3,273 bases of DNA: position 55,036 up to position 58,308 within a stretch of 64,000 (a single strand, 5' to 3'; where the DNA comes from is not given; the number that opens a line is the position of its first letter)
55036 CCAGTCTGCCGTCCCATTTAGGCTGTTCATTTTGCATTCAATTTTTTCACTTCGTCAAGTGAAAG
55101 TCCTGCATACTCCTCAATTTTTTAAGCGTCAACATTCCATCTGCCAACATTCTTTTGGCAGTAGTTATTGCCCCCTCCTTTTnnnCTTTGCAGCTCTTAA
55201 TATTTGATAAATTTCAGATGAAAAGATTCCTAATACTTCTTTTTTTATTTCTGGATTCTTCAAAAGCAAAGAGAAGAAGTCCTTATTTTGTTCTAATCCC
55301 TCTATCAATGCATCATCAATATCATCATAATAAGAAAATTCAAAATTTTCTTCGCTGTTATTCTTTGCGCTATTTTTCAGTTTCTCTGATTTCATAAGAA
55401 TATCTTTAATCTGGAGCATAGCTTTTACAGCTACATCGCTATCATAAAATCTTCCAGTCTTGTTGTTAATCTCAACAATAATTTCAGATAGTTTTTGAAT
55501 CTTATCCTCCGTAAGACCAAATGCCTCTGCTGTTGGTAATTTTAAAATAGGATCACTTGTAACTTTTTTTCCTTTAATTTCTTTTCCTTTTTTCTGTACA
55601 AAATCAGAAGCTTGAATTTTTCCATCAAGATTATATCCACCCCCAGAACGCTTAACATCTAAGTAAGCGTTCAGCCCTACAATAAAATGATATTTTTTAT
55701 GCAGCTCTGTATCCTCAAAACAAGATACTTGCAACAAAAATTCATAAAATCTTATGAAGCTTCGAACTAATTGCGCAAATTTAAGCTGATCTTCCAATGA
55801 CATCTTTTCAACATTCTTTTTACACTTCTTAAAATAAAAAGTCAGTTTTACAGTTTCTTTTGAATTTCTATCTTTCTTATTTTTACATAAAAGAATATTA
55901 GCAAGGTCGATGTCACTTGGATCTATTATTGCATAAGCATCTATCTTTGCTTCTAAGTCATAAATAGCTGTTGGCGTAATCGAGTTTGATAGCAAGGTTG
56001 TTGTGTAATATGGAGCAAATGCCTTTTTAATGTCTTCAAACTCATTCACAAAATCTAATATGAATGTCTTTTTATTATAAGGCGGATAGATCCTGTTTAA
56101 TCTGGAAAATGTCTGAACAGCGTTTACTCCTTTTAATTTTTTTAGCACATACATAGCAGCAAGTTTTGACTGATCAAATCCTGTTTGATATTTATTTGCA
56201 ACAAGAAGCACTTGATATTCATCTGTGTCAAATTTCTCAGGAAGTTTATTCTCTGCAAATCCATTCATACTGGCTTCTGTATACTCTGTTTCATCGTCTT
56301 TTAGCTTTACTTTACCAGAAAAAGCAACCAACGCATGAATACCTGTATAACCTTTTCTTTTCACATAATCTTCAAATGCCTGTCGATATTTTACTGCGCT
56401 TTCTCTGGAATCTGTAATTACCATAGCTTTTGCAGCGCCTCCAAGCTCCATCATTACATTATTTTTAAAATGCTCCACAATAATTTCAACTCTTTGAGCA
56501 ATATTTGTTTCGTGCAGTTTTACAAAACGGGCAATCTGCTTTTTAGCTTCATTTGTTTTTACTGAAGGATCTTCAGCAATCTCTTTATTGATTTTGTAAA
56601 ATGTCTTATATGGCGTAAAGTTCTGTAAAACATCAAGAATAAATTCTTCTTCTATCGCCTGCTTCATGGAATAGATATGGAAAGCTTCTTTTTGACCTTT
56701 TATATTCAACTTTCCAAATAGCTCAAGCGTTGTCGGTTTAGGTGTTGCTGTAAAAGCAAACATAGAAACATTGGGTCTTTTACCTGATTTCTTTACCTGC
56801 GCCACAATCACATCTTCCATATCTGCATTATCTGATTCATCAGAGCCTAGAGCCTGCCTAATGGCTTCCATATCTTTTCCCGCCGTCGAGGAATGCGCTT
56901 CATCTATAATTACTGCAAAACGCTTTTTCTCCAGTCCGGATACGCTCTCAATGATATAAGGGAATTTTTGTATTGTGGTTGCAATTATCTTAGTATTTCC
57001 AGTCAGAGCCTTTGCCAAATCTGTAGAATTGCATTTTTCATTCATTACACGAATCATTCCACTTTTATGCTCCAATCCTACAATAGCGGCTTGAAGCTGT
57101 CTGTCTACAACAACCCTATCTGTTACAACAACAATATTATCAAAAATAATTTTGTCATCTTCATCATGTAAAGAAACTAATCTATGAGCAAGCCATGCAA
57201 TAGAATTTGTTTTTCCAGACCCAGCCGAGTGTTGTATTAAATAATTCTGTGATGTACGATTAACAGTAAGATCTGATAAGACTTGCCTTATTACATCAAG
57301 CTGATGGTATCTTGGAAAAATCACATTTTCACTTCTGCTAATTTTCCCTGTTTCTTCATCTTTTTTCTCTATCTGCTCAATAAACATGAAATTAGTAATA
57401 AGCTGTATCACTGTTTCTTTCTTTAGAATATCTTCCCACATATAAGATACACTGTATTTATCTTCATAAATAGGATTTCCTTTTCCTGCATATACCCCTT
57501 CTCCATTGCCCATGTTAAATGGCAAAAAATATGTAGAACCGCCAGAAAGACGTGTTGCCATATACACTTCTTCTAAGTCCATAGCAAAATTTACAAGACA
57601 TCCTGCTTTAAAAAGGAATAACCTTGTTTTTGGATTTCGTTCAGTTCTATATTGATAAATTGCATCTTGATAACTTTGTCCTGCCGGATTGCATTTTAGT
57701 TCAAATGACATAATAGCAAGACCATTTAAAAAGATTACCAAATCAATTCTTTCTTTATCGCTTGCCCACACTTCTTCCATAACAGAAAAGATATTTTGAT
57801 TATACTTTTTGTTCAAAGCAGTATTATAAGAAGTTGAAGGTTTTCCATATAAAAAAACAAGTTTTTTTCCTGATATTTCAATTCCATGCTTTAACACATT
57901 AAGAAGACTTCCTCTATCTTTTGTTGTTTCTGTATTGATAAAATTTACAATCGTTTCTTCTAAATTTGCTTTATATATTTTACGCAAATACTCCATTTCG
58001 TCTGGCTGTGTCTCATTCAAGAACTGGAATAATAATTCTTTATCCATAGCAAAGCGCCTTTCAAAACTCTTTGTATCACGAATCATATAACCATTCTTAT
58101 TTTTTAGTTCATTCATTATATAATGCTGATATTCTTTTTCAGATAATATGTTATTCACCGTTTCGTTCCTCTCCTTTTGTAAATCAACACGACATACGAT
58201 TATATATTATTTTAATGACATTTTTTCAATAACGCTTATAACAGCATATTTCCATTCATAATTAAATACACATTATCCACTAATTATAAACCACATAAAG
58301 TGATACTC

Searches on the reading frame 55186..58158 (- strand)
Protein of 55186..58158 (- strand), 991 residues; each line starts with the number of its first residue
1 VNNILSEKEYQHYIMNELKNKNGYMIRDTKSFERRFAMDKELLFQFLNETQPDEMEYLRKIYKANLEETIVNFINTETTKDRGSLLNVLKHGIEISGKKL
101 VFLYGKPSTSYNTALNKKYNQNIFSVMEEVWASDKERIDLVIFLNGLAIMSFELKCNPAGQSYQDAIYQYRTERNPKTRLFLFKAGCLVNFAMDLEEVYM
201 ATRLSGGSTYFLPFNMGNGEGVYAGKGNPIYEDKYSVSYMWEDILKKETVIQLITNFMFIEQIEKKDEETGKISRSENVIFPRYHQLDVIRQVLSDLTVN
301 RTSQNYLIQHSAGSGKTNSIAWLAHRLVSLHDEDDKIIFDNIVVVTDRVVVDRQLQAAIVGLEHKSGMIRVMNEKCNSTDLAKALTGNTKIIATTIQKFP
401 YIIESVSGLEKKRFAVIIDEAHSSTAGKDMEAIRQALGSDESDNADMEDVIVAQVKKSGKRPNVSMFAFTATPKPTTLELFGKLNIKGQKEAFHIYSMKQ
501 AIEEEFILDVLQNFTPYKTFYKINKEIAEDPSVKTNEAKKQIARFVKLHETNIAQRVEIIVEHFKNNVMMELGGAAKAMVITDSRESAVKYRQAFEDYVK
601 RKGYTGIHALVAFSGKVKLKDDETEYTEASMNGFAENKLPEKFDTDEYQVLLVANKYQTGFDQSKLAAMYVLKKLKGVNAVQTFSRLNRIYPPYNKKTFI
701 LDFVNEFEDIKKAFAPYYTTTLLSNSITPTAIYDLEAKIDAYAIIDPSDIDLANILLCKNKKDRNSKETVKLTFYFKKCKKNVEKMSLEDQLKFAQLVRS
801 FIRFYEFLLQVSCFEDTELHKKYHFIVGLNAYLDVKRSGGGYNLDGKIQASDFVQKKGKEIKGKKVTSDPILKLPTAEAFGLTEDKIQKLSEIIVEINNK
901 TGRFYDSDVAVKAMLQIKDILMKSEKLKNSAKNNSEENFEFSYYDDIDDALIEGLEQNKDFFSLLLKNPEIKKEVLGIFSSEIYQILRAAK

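Call 78: search_protein_families(library=pfam, proteins=[window:55186-58158:-], max_evalue=0.00001)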
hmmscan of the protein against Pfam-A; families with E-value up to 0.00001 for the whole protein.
window:55186-58158:- (991 aa): 5 families
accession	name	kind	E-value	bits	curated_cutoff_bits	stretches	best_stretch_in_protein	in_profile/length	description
PF18766.7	SWI2_SNF2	-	1.2e-21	77.9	26.7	1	285-513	1-191/221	SWI2/SNF2 ATPase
PF04851.21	ResIII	-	3.8e-14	53.3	22.5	1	282-474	4-163/164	Type III restriction enzyme, res subunit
PF04313.20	HSDR_N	-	2.5e-11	44.3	25.1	1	5-204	2-193/198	Type I restriction enzyme R protein N terminus (HSDR_N)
PF22679.2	T1R_D3-like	-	1.3e-09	39.1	27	1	623-703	82-156/158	Type I restriction enzyme subunit R domain 3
PF00270.35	DEAD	-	2.9e-07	30.8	26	1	286-478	4-164/167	DEAD/DEAH box helicase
